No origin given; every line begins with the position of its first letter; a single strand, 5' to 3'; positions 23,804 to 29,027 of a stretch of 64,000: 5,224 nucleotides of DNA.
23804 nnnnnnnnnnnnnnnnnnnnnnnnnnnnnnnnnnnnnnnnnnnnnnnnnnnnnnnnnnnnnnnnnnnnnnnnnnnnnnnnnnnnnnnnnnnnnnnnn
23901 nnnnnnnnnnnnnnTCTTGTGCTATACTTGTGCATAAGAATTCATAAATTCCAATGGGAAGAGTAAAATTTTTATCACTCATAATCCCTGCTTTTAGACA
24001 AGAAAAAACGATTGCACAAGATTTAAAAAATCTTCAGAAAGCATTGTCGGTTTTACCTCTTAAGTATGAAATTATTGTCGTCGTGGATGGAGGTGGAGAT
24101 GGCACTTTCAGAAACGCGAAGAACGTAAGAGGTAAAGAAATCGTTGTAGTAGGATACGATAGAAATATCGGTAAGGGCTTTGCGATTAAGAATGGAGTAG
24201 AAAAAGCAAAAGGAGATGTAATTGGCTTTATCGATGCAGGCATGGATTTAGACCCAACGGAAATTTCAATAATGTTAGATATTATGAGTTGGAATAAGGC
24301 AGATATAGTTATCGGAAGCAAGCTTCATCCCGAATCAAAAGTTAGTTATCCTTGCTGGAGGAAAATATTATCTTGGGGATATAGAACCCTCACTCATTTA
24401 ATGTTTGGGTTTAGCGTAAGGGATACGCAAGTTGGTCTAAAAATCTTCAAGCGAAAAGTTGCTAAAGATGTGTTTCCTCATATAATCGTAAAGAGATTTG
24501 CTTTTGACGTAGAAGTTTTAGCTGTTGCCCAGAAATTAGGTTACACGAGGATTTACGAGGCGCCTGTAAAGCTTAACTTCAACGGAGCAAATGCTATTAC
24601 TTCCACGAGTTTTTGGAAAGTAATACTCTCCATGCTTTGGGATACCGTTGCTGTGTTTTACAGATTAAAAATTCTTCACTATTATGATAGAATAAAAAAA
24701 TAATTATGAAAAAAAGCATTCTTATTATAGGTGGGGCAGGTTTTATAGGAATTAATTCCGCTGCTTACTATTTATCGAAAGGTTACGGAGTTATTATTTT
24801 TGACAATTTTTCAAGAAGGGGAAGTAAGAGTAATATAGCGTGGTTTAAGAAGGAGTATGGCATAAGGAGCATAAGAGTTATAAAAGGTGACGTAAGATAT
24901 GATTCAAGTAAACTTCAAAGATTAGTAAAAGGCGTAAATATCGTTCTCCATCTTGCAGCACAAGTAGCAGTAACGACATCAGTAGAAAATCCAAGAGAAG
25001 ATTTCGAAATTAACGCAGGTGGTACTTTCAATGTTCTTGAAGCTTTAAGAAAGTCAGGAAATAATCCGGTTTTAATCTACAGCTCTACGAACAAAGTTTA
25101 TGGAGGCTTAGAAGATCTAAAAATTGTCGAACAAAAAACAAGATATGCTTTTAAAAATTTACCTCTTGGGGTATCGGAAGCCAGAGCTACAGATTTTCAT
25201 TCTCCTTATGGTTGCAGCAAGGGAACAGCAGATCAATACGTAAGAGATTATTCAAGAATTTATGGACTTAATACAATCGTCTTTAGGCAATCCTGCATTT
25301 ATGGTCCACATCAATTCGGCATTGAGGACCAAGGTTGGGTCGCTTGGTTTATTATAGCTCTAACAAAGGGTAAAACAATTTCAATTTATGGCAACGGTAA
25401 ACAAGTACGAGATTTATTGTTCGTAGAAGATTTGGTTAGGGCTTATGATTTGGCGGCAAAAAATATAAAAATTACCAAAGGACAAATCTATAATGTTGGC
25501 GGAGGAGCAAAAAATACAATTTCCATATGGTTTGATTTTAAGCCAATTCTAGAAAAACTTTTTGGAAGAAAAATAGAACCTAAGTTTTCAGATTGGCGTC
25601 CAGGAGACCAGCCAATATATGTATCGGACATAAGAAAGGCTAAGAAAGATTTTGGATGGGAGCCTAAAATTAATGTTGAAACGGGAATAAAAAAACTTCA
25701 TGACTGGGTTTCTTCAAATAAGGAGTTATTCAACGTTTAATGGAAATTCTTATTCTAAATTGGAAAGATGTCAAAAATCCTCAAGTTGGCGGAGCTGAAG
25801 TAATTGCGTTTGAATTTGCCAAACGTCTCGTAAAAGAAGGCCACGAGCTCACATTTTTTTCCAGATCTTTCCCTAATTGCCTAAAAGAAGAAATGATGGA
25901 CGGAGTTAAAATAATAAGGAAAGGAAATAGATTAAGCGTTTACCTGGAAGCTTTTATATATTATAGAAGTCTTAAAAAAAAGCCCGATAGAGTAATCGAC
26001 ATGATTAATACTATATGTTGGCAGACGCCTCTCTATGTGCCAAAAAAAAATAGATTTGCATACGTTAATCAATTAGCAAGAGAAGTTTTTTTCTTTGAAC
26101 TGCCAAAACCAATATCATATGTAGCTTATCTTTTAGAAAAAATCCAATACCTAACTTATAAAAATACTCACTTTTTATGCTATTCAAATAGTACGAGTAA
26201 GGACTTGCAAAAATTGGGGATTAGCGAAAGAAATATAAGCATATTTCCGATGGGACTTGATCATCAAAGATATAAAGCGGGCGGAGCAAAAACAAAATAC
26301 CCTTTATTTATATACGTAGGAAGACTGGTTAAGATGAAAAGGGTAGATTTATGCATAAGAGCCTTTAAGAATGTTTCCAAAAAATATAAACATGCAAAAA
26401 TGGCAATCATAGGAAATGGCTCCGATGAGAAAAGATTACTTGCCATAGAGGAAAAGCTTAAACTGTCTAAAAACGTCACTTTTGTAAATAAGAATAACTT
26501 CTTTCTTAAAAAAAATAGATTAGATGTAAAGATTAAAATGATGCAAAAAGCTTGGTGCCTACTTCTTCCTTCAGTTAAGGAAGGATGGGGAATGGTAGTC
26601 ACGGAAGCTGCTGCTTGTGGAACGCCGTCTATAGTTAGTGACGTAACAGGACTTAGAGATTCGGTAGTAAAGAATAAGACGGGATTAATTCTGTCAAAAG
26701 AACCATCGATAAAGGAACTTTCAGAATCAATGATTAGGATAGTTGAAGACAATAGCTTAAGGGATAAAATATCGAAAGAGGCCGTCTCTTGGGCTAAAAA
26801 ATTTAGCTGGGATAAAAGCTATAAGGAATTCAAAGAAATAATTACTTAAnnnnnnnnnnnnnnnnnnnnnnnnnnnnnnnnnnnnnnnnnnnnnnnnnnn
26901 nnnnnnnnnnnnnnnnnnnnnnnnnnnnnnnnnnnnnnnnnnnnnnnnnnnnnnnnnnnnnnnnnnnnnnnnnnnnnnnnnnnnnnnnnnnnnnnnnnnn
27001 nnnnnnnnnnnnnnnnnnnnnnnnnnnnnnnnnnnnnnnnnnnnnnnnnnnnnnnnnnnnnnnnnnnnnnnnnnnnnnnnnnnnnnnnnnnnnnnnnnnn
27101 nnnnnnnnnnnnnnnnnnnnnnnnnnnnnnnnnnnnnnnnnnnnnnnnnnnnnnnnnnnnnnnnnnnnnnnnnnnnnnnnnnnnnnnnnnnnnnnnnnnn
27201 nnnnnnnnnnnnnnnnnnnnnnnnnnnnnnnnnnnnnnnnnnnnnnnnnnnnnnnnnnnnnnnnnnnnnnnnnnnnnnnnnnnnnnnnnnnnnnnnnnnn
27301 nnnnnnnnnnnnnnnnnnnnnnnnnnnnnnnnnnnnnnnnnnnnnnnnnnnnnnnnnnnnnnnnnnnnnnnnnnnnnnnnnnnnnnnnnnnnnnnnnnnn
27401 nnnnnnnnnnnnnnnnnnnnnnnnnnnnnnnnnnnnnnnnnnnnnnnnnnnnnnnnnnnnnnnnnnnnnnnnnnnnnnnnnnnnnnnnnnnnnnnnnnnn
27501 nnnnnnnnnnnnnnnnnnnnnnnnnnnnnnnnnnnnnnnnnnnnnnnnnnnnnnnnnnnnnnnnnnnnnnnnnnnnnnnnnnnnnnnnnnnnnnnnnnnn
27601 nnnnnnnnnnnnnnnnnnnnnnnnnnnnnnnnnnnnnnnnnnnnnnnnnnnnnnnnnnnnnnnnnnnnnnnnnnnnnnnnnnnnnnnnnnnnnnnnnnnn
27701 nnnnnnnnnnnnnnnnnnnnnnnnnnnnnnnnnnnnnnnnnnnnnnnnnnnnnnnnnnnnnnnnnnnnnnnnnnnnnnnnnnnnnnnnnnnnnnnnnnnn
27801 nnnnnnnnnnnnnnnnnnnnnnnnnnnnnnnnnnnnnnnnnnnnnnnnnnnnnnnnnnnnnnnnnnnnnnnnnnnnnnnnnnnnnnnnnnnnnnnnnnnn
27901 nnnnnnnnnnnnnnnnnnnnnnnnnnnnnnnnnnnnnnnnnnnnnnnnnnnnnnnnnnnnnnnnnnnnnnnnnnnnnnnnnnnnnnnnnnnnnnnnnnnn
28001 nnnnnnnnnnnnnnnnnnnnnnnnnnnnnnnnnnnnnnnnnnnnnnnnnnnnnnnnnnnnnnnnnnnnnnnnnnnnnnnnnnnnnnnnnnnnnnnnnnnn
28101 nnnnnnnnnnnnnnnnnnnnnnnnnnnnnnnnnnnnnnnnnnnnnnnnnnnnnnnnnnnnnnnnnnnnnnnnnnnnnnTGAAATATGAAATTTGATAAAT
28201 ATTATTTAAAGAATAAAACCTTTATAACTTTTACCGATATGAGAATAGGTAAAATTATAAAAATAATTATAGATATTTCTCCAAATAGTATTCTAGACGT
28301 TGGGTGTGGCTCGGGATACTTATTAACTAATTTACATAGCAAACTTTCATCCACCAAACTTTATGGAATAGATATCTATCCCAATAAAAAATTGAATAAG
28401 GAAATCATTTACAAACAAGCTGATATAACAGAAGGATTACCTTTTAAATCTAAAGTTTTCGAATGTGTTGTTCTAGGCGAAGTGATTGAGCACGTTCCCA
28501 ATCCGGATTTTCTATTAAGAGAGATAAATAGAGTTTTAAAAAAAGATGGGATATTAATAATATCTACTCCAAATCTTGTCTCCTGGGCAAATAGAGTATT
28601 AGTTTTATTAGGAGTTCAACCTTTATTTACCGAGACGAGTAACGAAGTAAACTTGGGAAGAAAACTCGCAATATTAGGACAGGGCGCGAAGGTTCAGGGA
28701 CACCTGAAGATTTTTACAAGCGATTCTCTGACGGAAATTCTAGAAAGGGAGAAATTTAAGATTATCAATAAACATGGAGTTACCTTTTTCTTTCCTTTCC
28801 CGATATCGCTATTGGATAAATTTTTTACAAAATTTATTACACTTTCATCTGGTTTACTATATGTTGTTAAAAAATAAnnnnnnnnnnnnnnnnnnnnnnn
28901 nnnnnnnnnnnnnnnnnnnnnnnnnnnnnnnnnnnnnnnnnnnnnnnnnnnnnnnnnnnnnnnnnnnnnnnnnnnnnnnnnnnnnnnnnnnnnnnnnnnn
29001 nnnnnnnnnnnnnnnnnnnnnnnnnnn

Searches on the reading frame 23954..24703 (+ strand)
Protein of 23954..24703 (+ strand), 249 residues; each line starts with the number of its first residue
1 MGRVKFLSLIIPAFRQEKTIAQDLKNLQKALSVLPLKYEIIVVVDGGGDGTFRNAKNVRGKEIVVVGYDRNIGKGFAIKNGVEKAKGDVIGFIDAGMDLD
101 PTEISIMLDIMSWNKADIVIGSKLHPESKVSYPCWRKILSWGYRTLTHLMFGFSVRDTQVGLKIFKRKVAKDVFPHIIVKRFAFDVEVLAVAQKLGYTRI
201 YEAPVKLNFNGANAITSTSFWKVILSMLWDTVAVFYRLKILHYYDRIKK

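Call 5: search_protein_families(library=pfam, proteins=[window:23954-24703:+], max_evalue=0.01)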
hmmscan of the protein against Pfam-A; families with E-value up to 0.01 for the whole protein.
window:23954-24703:+ (249 aa): 3 families
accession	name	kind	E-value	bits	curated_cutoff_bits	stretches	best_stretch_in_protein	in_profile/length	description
PF00535.33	Glycos_transf_2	-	1e-17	65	23.3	1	8-174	1-168/168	Glycosyl transferase family 2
PF13641.12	Glyco_tranf_2_3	-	0.00028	21.4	27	1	7-119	3-119/230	Glycosyltransferase like family 2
PF10111.15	Glyco_tranf_2_2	-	0.0023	17.9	27.3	1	8-111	1-106/276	Glycosyltransferase like family 2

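Call 35: search_protein_families(library=ncbifam, proteins=[window:23954-24703:+], max_evalue=0.001)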
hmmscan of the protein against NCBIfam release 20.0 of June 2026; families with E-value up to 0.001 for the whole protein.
window:23954-24703:+ (249 aa): 16 families
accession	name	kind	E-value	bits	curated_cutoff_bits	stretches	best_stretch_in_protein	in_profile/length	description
NF058614.1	PPMAGASynPpgS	equivalog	2.8e-14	53.1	370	1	9-209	4-198/226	polyprenyl-phospho-N-acetylgalactosaminyl synthase PpgS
NF007986.1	PRK10714.1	equivalog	6.7e-12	45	529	1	3-170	4-169/316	undecaprenyl-phosphate 4-deoxy-4-formamido-L-arabinose transferase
NF041875.1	EPS_EpsD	equivalog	4.7e-11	42.6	370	1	7-137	1-130/325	exopolysaccharide biosynthesis glycosyltransferase EpsD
NF047588.1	GlcsyltransPgfSStrep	equivalog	7.5e-11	41.8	500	1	7-173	3-167/308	glycosyltransferase PgfS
TIGR03937.1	PgaC_IcaA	equivalog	1.2e-10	41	422.3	1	4-113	44-152/407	poly-beta-1,6-N-acetyl-D-glucosamine synthase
TIGR04182.1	glyco_TIGR04182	equivalog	2.2e-10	40.4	325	1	9-205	4-188/293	S-layer glycoprotein N-glycosyltransferase AglJ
NF010496.0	PRK13915.1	equivalog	6.6e-10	38.6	262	1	7-102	33-133/307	glucosyl-3-phosphoglycerate synthase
TIGR04283.1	glyco_like_mftF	equivalog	5.7e-08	32.6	182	1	7-111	1-97/221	TIGR04283 family arsenosugar biosynthesis glycosyltransferase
NF007482.0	PRK10073.1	equivalog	5.7e-08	32.1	423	1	5-119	6-118/334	glycosyltransferase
NF038302.1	EPS_HpsE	equivalog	5.7e-07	28.8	300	1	7-103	3-103/307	hormogonium polysaccharide biosynthesis glycosyltransferase HpsE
NF041391.1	DPhHxTase_Halo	equivalog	6.3e-06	25.3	375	1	41-173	27-153/213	dolichyl-phosphate hexose transferase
NF041865.1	EpsU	equivalog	6.9e-06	25.3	700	1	7-100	41-130/394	exopolysaccharide biosynthesis GT2 family glycosyltransferase EpsU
NF041394.1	GtaseAglG_Halo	equivalog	2.4e-05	23.8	440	1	38-128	33-123/304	glucosyl-dolichyl phosphate glucuronosyltransferase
TIGR03965.1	mycofact_glyco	equivalog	4.6e-05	22.5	280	1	8-96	77-164/467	mycofactocin biosynthesis glycosyltransferase MftF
TIGR04009.1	wcaE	equivalog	6.1e-05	22.4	369.2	1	6-121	2-117/248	colanic acid biosynthesis glycosyltransferase WcaE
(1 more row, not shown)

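Call 61: search_solved_structures(query=window:23954-24703:+, max_evalue=0.0001)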
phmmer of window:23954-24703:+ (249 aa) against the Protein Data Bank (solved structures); distinct sequences matched with E-value up to 0.0001: 13.
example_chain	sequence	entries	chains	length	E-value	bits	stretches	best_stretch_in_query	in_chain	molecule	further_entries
5mlz_A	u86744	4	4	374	1.3e-11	48.2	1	7-207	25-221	Dolichol monophosphate mannose synthase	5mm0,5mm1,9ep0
5eke_A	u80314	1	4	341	1.5e-09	41.5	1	7-121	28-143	Uncharacterized glycosyltransferase sll0501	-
5ekp_C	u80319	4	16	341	1.5e-09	41.5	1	7-121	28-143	Uncharacterized glycosyltransferase sll0501 | Glycosyltransferase sll0501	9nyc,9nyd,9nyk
9nye_A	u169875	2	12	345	1.6e-09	41.5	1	7-121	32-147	Glycosyltransferase sll0501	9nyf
6p61_A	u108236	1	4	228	6.8e-08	36.1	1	4-115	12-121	Glycosyltransferase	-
9hwj_A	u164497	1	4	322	4.1e-07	33.6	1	4-108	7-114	Undecaprenyl-phosphate 4-deoxy-4-formamido-L-arabinose transferase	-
9omj_A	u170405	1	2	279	1.2e-06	32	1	4-121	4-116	Glycosyltransferase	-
9omh_A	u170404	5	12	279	1.5e-06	31.7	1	7-121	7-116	Glycosyltransferase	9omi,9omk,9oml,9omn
9omm_A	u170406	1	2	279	1.5e-06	31.7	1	7-121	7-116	Glycosyltransferase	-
9bhc_C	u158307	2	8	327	1.8e-05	28.2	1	4-107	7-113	Undecaprenyl-phosphate 4-deoxy-4-formamido-L-arabinose transferase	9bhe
8vxh_A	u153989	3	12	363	2.3e-05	27.8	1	4-107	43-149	Undecaprenyl-phosphate 4-deoxy-4-formamido-L-arabinose transferase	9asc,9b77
2z87_A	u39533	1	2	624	5.2e-05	26.7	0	3-110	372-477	Chondroitin synthase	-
2z86_A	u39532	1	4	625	5.3e-05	26.6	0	3-110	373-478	Chondroitin synthase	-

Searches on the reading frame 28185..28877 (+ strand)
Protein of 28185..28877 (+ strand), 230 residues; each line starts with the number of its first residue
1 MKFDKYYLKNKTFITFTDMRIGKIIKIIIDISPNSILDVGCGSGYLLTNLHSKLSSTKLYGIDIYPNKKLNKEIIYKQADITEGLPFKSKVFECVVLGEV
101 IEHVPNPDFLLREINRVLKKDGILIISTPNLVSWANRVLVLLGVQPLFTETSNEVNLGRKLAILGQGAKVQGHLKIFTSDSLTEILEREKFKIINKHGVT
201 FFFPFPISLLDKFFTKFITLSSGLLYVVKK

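Call 6: search_protein_families(library=pfam, proteins=[window:28185-28877:+], max_evalue=0.01)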
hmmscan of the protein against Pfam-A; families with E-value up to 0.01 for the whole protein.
window:28185-28877:+ (230 aa): 13 families
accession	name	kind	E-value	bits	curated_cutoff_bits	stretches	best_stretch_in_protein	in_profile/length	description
PF13489.12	Methyltransf_23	-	1.5e-21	77.2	27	1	31-194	21-162/164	Methyltransferase domain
PF08241.18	Methyltransf_11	-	2.5e-18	66.9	21.2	1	37-126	1-95/95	Methyltransferase domain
PF13847.12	Methyltransf_31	-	2.9e-17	63.2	27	1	34-140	5-114/145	Methyltransferase domain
PF13649.12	Methyltransf_25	-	3.1e-13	50.7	27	1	36-122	1-97/97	Methyltransferase domain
PF07021.18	MetW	-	3.4e-11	43.6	21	1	34-142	15-123/193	Methionine biosynthesis protein MetW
PF08242.18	Methyltransf_12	-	4.7e-11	43.7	30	1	37-124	1-98/98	Methyltransferase domain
PF01209.24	Ubie_methyltran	-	1.4e-06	28.3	20.1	1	23-126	38-151/233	ubiE/COQ5 methyltransferase family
PF08003.17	Methyltransf_9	-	0.00025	20.6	23.8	1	18-139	101-230/315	Protein of unknown function (DUF1698)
PF13679.12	Methyltransf_32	-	0.0011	19.4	27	1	32-79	25-76/143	Methyltransferase domain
PF02390.23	Methyltransf_4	-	0.0021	18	24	0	35-67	4-36/173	Putative methyltransferase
PF23525.1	Methyltransf_36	-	0.0058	16.3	27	0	21-57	28-65/268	AprA MT2-like domain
PF03141.22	Methyltransf_29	-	0.0066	15.5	23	0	29-131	114-222/506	Putative S-adenosyl-L-methionine-dependent methyltransferase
PF01728.25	FtsJ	-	0.0079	16.6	24.1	0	33-83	22-77/181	FtsJ-like methyltransferase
